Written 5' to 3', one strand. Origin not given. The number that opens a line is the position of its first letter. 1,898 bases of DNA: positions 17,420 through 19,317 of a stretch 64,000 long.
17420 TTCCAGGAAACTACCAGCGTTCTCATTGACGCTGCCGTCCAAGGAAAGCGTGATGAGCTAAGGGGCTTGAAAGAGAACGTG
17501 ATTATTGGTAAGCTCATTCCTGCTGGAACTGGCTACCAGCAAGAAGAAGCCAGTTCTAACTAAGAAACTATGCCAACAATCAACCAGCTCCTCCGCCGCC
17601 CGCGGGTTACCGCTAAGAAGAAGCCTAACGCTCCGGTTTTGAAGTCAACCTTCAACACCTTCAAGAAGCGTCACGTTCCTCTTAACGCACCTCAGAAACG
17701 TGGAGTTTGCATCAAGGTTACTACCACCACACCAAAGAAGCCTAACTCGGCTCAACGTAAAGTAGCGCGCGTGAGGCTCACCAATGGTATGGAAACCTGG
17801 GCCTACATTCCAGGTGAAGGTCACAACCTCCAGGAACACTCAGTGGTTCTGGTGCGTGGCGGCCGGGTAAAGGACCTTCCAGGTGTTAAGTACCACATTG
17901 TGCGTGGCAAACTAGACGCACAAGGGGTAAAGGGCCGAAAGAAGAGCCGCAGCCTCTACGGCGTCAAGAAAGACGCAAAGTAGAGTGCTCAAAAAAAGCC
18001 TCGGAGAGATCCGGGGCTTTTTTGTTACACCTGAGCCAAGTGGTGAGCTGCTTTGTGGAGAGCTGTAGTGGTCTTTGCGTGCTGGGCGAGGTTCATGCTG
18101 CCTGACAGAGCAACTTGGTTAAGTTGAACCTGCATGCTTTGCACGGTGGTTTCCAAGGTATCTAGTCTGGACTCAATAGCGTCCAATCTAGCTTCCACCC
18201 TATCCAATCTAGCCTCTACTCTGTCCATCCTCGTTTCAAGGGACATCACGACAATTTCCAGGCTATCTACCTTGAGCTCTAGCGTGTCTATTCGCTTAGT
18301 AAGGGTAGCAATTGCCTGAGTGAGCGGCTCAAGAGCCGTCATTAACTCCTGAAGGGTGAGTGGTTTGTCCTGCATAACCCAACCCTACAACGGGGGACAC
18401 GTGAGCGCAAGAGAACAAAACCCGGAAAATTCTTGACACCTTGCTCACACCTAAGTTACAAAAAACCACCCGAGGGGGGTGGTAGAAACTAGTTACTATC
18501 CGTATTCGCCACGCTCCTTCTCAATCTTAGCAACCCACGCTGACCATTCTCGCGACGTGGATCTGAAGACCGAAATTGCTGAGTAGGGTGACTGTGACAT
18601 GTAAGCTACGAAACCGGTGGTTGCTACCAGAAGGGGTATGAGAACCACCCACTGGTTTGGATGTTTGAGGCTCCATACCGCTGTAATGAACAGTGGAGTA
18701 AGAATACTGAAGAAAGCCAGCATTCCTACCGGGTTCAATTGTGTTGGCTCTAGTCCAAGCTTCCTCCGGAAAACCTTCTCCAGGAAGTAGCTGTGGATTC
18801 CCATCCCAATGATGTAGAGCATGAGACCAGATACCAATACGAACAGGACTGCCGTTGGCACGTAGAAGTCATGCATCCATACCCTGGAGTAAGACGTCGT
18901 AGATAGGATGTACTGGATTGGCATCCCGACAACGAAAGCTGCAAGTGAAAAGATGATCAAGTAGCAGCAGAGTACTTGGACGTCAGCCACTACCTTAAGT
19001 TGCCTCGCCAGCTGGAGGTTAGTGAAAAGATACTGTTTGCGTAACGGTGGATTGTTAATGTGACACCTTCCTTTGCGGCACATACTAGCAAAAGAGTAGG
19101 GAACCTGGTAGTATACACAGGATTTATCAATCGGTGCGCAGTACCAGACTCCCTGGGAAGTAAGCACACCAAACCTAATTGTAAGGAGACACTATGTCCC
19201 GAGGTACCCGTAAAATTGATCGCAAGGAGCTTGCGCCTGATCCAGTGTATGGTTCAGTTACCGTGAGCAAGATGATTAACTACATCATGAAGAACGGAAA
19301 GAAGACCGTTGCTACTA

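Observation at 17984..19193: str operon split: a 1.2 kb antisense two-gene insertion between rpsL and rpsG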

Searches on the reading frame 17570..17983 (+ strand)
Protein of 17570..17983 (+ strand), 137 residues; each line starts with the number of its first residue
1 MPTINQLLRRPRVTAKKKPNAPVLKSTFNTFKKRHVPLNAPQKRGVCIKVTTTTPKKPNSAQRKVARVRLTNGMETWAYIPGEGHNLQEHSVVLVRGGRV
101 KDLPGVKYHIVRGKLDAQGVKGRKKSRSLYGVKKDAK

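Call 6: search_protein_families(library=pfam, proteins=[window:17570-17983:+], max_evalue=1)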
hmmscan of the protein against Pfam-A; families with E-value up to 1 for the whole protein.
window:17570-17983:+ (137 aa): 1 family
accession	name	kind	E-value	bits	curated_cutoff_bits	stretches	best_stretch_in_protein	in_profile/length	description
PF00164.32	Ribosom_S12_S23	-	4.4e-35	120.1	22.3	1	38-129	8-104/110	Ribosomal protein S12/S23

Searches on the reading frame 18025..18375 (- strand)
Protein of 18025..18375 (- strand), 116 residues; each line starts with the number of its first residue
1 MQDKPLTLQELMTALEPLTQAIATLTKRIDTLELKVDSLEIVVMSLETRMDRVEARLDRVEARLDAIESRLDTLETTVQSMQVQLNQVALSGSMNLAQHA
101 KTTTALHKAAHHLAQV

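Call 6: search_protein_families(library=pfam, proteins=[window:18025-18375:-], max_evalue=1)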
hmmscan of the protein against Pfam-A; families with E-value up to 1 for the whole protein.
window:18025-18375:- (116 aa): 116 families (the best 25 are shown)
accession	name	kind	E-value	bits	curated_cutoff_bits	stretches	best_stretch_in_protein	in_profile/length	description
PF23991.1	DUF7310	-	1.3e-11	45.2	40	2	50-88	25-63/83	Coiled-coil region of unknown function (DUF7310)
PF01920.25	Prefoldin_2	-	2.8e-07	30.9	27.6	2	42-84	63-105/106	Prefoldin subunit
PF10779.14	XhlA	-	8.4e-06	26.3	34.7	1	47-87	3-43/67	Haemolysin XhlA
PF10046.14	BLOC1_2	-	1.1e-05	26.2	33.4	2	7-57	45-95/96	Biogenesis of lysosome-related organelles complex-1 subunit 2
PF02090.21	SPAM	-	1.3e-05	25.6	35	1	46-98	10-62/142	Salmonella surface presentation of antigen gene type M protein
PF16326.10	ABC_tran_CTD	-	1.7e-05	25.3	32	2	63-113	9-57/69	ABC transporter C-terminal domain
PF05377.16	FlaC_arch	-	3.3e-05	24.6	27.8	2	56-88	1-33/55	Flagella accessory protein C (FlaC)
PF05531.17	NPV_P10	-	3.9e-05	24.5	29.8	1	29-86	13-66/75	Nucleopolyhedrovirus P10 protein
PF01519.22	DUF16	-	4e-05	24.5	40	1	7-76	35-104/104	Protein of unknown function DUF16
PF06825.17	HSBP1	-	5.3e-05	23.4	28.6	2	62-84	27-49/51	Heat shock factor binding protein 1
PF00261.25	Tropomyosin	-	0.00015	21.7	38.6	0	11-40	32-61/242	Tropomyosin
PF07889.17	DUF1664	-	0.00025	21.5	34.6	1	11-82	50-121/124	Protein of unknown function (DUF1664)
PF21773.2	ODAD1_CC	-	0.00047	19.8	27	1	10-84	195-273/287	ODAD1 central coiled coil region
PF16526.10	CLZ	-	0.00078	20.2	26.7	2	52-87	28-63/71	C-terminal leucine zipper domain of cyclic nucleotide-gated channels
PF14257.11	DUF4349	-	0.0015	18.3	27.7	1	16-114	81-184/213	Domain of unknown function (DUF4349)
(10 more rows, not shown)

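Call 7: search_protein_families(library=ncbifam, proteins=[window:18025-18375:-], max_evalue=1)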
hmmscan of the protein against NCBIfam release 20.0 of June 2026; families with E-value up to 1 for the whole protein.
window:18025-18375:- (116 aa): 57 families (the best 25 are shown)
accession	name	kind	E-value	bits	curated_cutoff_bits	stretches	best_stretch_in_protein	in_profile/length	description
NF045487.1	ASRP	equivalog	1.4e-07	30.5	300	1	8-98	326-412/593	archaea-specific SMC-related protein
NF047516.1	LA_3659_fam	equivalog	1.2e-05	25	36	1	8-111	70-181/221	LA_3659 family protein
NF047514.1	SpiroCoCo_N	equivalog_domain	1.2e-05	25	75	1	8-111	70-181/221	SpiroCoCo family coiled-coil protein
TIGR04523.1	Mplasa_alph_rch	subfamily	1.2e-05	23.4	270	1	11-91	494-576/745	helix-rich protein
TIGR02168.1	SMC_prok_B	equivalog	1.7e-05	22.8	567.35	1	13-95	337-419/1181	chromosome segregation protein SMC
NF047515.1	SpiroCoCo_C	equivalog_domain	4.7e-05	22.7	125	1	6-90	114-201/313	SpiroCoCo family coiled-coil protein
NF040788.1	S-lay_SlaB_Mtsph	equivalog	5e-05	22.4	700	1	13-97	308-393/416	S-layer protein SlaB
NF053563.1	Rkd4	equivalog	5e-05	21.6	860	1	10-82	312-384/747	arcadin-4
TIGR02169.1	SMC_prok_A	equivalog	6.1e-05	20.9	729.4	1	12-92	833-913/1165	chromosome segregation protein SMC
TIGR02978.1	phageshock_pspC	equivalog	6.3e-05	22.8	104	1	52-87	81-116/121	envelope stress response membrane protein PspC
NF052682.1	morpho_FcmC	equivalog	0.00018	21.9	90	1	40-103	59-123/159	filament morphology membrane protein FcmC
NF038218.1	IcmG_DotF_IVB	equivalog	0.00024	20.9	200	1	9-89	101-179/266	type IVB secretion system protein IcmG/DotF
NF053525.1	thylo_ssr2422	subfamily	0.00033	21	38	1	49-85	10-46/77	ssr2422 family thylakoid membrane protein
NF002572.0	PRK02224.1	equivalog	0.00037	18.9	1087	1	8-94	330-416/888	DNA double-strand break repair ATPase Rad50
NF052320.1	Cbp1_fam_LP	subfamily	0.00072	19.1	90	1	10-103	92-185/286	Cbp1 family collagen-binding glycoprotein adhesin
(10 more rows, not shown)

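Call 13: find_homologous_proteins(query=window:18025-18375:-, max_evalue=0.001)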
Query window:18025-18375:- (116 aa): 92 proteins with E <= 0.001 among 465 candidates.
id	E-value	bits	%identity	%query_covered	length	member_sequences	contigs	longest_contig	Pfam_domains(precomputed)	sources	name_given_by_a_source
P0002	3.5e-12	64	43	66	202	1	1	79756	PF04513.18,PF09486.16,PF02346.23,PF20667.4,PF03670.18,PF17072.11,PF05064.19,PF27954.1,PF28019.1,PF23831.2,PF02646.23,PF07303.19,PF25526.2,PF26581.1,PF16326.11,PF06825.18,PF28175.1,PF19220.7,PF00261.26,PF06160.18,PF24161.2,PF06419.18,PF10975.15,PF01519.23,PF10779.15,PF09763.16,PF16043.12,PF12329.14,P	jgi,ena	jgi:chromosome segregation ATPase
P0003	1.2e-11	63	43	54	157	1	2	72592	PF05377.18,PF04513.18,PF10779.15,PF10805.15,PF23991.2,PF11471.14,PF05531.18,PF03670.18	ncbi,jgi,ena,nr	ncbi:MAG TPA: hypothetical protein VNF47_26900 [Streptosporangiaceae bacterium]|nr:hypothetical prot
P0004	3.8e-11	61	41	70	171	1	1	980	PF02601.21,PF05377.18,PF04513.18,PF10779.15,PF10805.15,PF23991.2,PF05531.18,PF14712.12,PF03670.18,PF12795.13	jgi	jgi:archaellum component FlaC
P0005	4.4e-11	61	30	75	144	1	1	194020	PF01519.23,PF10779.15,PF26095.1,PF03670.18,PF16326.11,PF16526.11,PF05377.18,PF01920.26,PF10805.15,PF23991.2,PF07889.18,PF00261.26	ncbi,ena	-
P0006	1.1e-10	60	39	64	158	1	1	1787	PF05377.18,PF10779.15,PF01920.26,PF10805.15,PF04912.20,PF23991.2,PF19220.7,PF07889.18,PF26095.1,PF03670.18,PF16326.11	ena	-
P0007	3.0e-10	58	43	59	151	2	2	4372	PF01519.23,PF13851.12,PF04513.18,PF10779.15,PF05531.18,PF10152.15,PF03670.18,PF16326.11,PF12795.13,PF11932.14,PF16526.11,PF05377.18,PF01920.26,PF10805.15,PF06825.18,PF23991.2,PF23854.3,PF19220.7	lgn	-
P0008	3.1e-10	58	46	53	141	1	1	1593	PF05377.18,PF04513.18,PF10779.15,PF10805.15,PF23991.2,PF07889.18,PF05531.18,PF10152.15,PF16326.11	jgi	jgi:chromosome segregation ATPase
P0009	1.4e-9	56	37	61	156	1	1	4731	PF10779.15,PF10805.15,PF23991.2,PF03670.18,PF27742.1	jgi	jgi:septal ring factor EnvC (AmiA/AmiB activator)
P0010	1.4e-9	56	37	61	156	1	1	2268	PF10779.15,PF10805.15,PF23991.2,PF03670.18,PF27742.1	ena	-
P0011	2.3e-9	55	39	71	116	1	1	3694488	PF10779.15,PF10805.15,PF23991.2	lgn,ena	-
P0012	5.1e-9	54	42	62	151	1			PF01519.23,PF10779.15,PF23991.2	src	-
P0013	5.2e-9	54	41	66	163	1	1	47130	PF10779.15,PF10805.15,PF23991.2,PF25762.2,PF00261.26,PF05531.18,PF14712.12,PF06419.18,PF03670.18,PF12795.13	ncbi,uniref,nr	ncbi:hypothetical protein M3N64_12610 [Sporolactobacillus sp. CPB3-1]|uniref:t-SNARE coiled-coil hom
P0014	8.3e-9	53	38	70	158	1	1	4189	PF16526.11,PF10779.15,PF10805.15,PF23991.2,PF26095.1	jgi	jgi:chromosome segregation ATPase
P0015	1.0e-8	53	30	84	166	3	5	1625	PF01519.23,PF04513.18,PF10779.15,PF05531.18,PF26095.1,PF12795.13,PF06009.20,PF16526.11,PF02601.21,PF05064.19,PF07195.18,PF10805.15,PF23991.2,PF07889.18,PF00261.26,PF24161.2,PF06419.18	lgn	-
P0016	1.2e-8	53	39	69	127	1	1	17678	PF10779.15,PF10805.15,PF23991.2,PF00261.26,PF03670.18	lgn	-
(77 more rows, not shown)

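Call 36: list_cluster_members(proteins=[P0001, window:18025-18375:-, window:19674-19916:+])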
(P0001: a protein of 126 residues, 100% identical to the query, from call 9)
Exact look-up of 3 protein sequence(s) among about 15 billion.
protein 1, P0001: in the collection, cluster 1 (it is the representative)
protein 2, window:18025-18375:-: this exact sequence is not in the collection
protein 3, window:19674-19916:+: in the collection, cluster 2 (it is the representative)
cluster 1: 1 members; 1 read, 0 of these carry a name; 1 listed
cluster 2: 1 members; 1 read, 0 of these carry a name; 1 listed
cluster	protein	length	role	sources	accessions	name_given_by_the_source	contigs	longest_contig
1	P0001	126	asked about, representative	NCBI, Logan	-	-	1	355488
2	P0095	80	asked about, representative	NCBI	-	-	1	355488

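Call 45: search_protein_families(library=phrogs, proteins=[window:18025-18375:-], max_evalue=0.01)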
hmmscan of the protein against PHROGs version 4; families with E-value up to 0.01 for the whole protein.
window:18025-18375:- (116 aa): 43 families (the best 25 are shown)
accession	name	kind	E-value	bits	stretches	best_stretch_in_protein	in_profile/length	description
phrog_1009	-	unknown function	1.9e-09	38.5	1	13-78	34-99/103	-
phrog_12015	-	unknown function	3.2e-08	34.3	1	26-85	97-156/165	-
phrog_5328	-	unknown function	2.1e-06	29.1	1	8-88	11-91/101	-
phrog_5553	-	unknown function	5.2e-06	27.7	1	18-82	12-77/114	-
phrog_1863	-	unknown function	5.7e-06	27.2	1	18-77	35-94/97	-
phrog_1193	-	other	1.5e-05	25.9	1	43-83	8-48/76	hemolysin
phrog_12220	-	unknown function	2.5e-05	25.3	1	17-72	22-77/89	-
phrog_1272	-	tail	8.2e-05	21.5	1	9-109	122-230/1606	tail length tape measure protein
phrog_11953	-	DNA, RNA and nucleotide metabolism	9.3e-05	23.2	0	50-114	9-73/154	exonuclease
phrog_6136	-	unknown function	0.00011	23.2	1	37-81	37-82/120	-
phrog_739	-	lysis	0.00017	22.8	1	15-70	29-84/122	Rz-like spanin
phrog_7599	-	unknown function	0.0002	22.7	1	23-86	17-85/95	-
phrog_1219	-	tail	0.0002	22.1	1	8-86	77-156/233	tail needle protein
phrog_3550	-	unknown function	0.00023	22.5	1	28-86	3-63/79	-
phrog_38241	-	unknown function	0.00031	21.3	0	66-88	2-24/51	-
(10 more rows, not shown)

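Call 46: search_protein_families(library=padloc, proteins=[window:18025-18375:-], max_evalue=0.01)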
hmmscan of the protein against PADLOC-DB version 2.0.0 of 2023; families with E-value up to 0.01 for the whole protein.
window:18025-18375:- (116 aa): 29 families (the best 25 are shown)
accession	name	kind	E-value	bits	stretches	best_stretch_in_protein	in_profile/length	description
PDLC00006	DruC1|DruC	-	1.8e-06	24.8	1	41-113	161-233/626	Unknown function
PDLC03863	LmuB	-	1.8e-05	21.6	1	6-88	199-274/610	-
PDLC02747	PbeC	-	5.6e-05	20.2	1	10-99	413-500/632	PbeC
PDLC02722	PbeC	-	0.00019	18.2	1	8-106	380-478/643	PbeC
PDLC03868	LmuB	-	0.00025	17.5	1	12-110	606-706/1035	-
PDLC00580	JetC3|JetC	-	0.00034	17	1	10-103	309-401/1068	DUF3584 domain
PDLC00518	JetC1|JetC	-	0.00035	16.5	1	9-113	322-427/1112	DUF3584 domain; MukB-like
PDLC03864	LmuB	-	0.00036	17.2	1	19-106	403-498/657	-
PDLC00551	JetC2|JetC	-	0.00047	16.1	1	7-104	882-977/1365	DUF3584 domain; MukB-like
PDLC01177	CorA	-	0.0012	17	1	21-94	15-89/117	CorA-like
PDLC02733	PbeC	-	0.0018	14.8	1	18-87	427-501/672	PbeC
PDLC00517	JetC1|JetC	-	0.0023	14.3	1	13-113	705-804/1119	DUF3584 domain; MukB-like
PDLC00519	JetC1|JetC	-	0.0025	14.1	1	9-91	677-760/1097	DUF3584 domain; MukB-like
PDLC02714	PbeC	-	0.0028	14.5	1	8-92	391-476/651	PbeC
PDLC03865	LmuB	-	0.0031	13.7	1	18-80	549-656/1007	-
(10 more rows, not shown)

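Call 63: find_related_loci(query=window:18025-18375:-, collection=viral_contigs, flank=3000)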
Query window:18025-18375:- (116 aa) in viral_contigs; peptide patterns used: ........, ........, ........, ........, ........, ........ (x = any residue, [..] = any of these).
77 stretches matched a pattern; 1 encode a relative of the query (tblastn E <= 1e-3); 1 distinct loci.
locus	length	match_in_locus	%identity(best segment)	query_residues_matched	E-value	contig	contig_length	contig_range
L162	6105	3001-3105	67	27-75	1e-10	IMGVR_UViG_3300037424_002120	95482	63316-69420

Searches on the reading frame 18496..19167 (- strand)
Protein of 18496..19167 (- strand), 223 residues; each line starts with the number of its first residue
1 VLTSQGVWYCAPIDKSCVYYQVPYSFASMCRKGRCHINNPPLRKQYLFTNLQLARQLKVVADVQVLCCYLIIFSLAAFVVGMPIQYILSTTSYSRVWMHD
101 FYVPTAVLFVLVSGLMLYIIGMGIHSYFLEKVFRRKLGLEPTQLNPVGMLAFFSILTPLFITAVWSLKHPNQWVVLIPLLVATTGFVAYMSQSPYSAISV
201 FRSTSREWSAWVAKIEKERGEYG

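Call 6: search_protein_families(library=pfam, proteins=[window:18496-19167:-], max_evalue=1)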
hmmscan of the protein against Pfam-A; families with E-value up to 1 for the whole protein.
window:18496-19167:- (223 aa): 2 families
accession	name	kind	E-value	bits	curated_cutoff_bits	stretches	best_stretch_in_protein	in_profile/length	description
PF09980.14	DUF2214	-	0.066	13.6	34.1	1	72-139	13-83/147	Predicted membrane protein (DUF2214)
PF13727.12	CoA_binding_3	-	0.23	11.9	25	1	67-118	18-68/175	CoA-binding domain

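Call 7: search_protein_families(library=ncbifam, proteins=[window:18496-19167:-], max_evalue=1)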
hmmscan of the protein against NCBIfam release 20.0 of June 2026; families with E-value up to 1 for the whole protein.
window:18496-19167:- (223 aa): 1 family
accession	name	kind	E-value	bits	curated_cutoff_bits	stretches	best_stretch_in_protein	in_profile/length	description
NF011627.0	PRK15053.1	equivalog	0.074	11.6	656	1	83-147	164-220/552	sensor histidine kinase DpiB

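Call 9: find_homologous_proteins(query=window:18496-19167:-, max_evalue=0.001)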
Query window:18496-19167:- (223 aa): 1 proteins with E <= 0.001 among 299 candidates.
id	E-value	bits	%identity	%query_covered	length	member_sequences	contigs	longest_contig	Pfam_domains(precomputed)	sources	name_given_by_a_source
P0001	4.2e-76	274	100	57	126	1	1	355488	-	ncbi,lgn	-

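Call 10: find_encoding_contigs(protein=window:18496-19167:-, flank=6000, max_places=10)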
Protein window:18496-19167:- (223 aa): no gene with exactly this product is on record in the collection.

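Call 12: find_encoding_contigs(protein=P0001, flank=10000, max_places=10)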
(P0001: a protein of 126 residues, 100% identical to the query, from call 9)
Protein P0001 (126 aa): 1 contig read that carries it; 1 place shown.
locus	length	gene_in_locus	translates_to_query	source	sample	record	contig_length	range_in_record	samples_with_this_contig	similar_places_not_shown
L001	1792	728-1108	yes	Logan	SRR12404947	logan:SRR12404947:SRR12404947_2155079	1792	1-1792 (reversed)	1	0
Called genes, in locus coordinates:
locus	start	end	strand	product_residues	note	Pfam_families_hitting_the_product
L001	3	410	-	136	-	?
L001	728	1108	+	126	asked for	-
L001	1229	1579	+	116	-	-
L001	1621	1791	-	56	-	?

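Call 29: search_protein_representatives(protein=window:18496-19167:-)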
Query: 223 residues. Proteins with E-value up to 0.001 (for the whole library): 2; up to 1e-10: 1; up to 1e-30: 1. The best 2 are listed.
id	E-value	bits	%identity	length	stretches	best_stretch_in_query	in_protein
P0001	1.3e-76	273.6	100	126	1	98-223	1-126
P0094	1.9e-04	37.6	56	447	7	162-177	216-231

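Call 45: search_protein_families(library=phrogs, proteins=[window:18496-19167:-], max_evalue=0.01)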
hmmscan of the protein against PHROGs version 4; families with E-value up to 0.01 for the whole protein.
window:18496-19167:- (223 aa): 0 families

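Call 46: search_protein_families(library=padloc, proteins=[window:18496-19167:-], max_evalue=0.01)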
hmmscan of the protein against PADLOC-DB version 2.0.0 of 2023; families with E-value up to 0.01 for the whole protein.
window:18496-19167:- (223 aa): 0 families

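Call 58: predict_structure(protein=window:18496-19167:-)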
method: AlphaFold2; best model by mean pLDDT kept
length: 223 residues; sequences in the alignment: 1
mean_pLDDT: 58.4   pTM: 0.35
mean pLDDT of the five models: 58.4, 56.5, 54.8, 54.7, 51.4
residues with pLDDT >= 90: 0; 70-90: 11; 50-70: 181; < 50: 31
segments of 3 or more residues with pLDDT < 50: 1-4, 192-205
pLDDT, mean of each block of 10 residues (from residue 1): 50 57 57 53 53 63 68 68 61 58 66 69 64 53 55 61 64 57 55 44 47 65 48
secondary structure, 60 per line:
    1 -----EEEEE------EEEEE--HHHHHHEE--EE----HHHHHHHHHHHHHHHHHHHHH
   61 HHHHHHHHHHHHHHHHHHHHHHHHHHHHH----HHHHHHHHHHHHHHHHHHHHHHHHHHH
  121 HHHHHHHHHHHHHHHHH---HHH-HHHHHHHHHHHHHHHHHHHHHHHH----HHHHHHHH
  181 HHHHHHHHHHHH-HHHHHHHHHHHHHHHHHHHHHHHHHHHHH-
elements in order: E6-10 E17-21 H24-29 H40-89 H94-137 H145-168 H173-192 H194-222

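Call 62: find_related_loci(query=window:18496-19167:-, collection=viral_contigs, flank=3000)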
Query window:18496-19167:- (223 aa) in viral_contigs; peptide patterns used: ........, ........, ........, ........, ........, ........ (x = any residue, [..] = any of these).
1 stretches matched a pattern, but none encodes a relative of the query by tblastn (E <= 1e-3).

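Call 64: find_encoding_contigs(protein=P0095, flank=10000, max_places=5)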
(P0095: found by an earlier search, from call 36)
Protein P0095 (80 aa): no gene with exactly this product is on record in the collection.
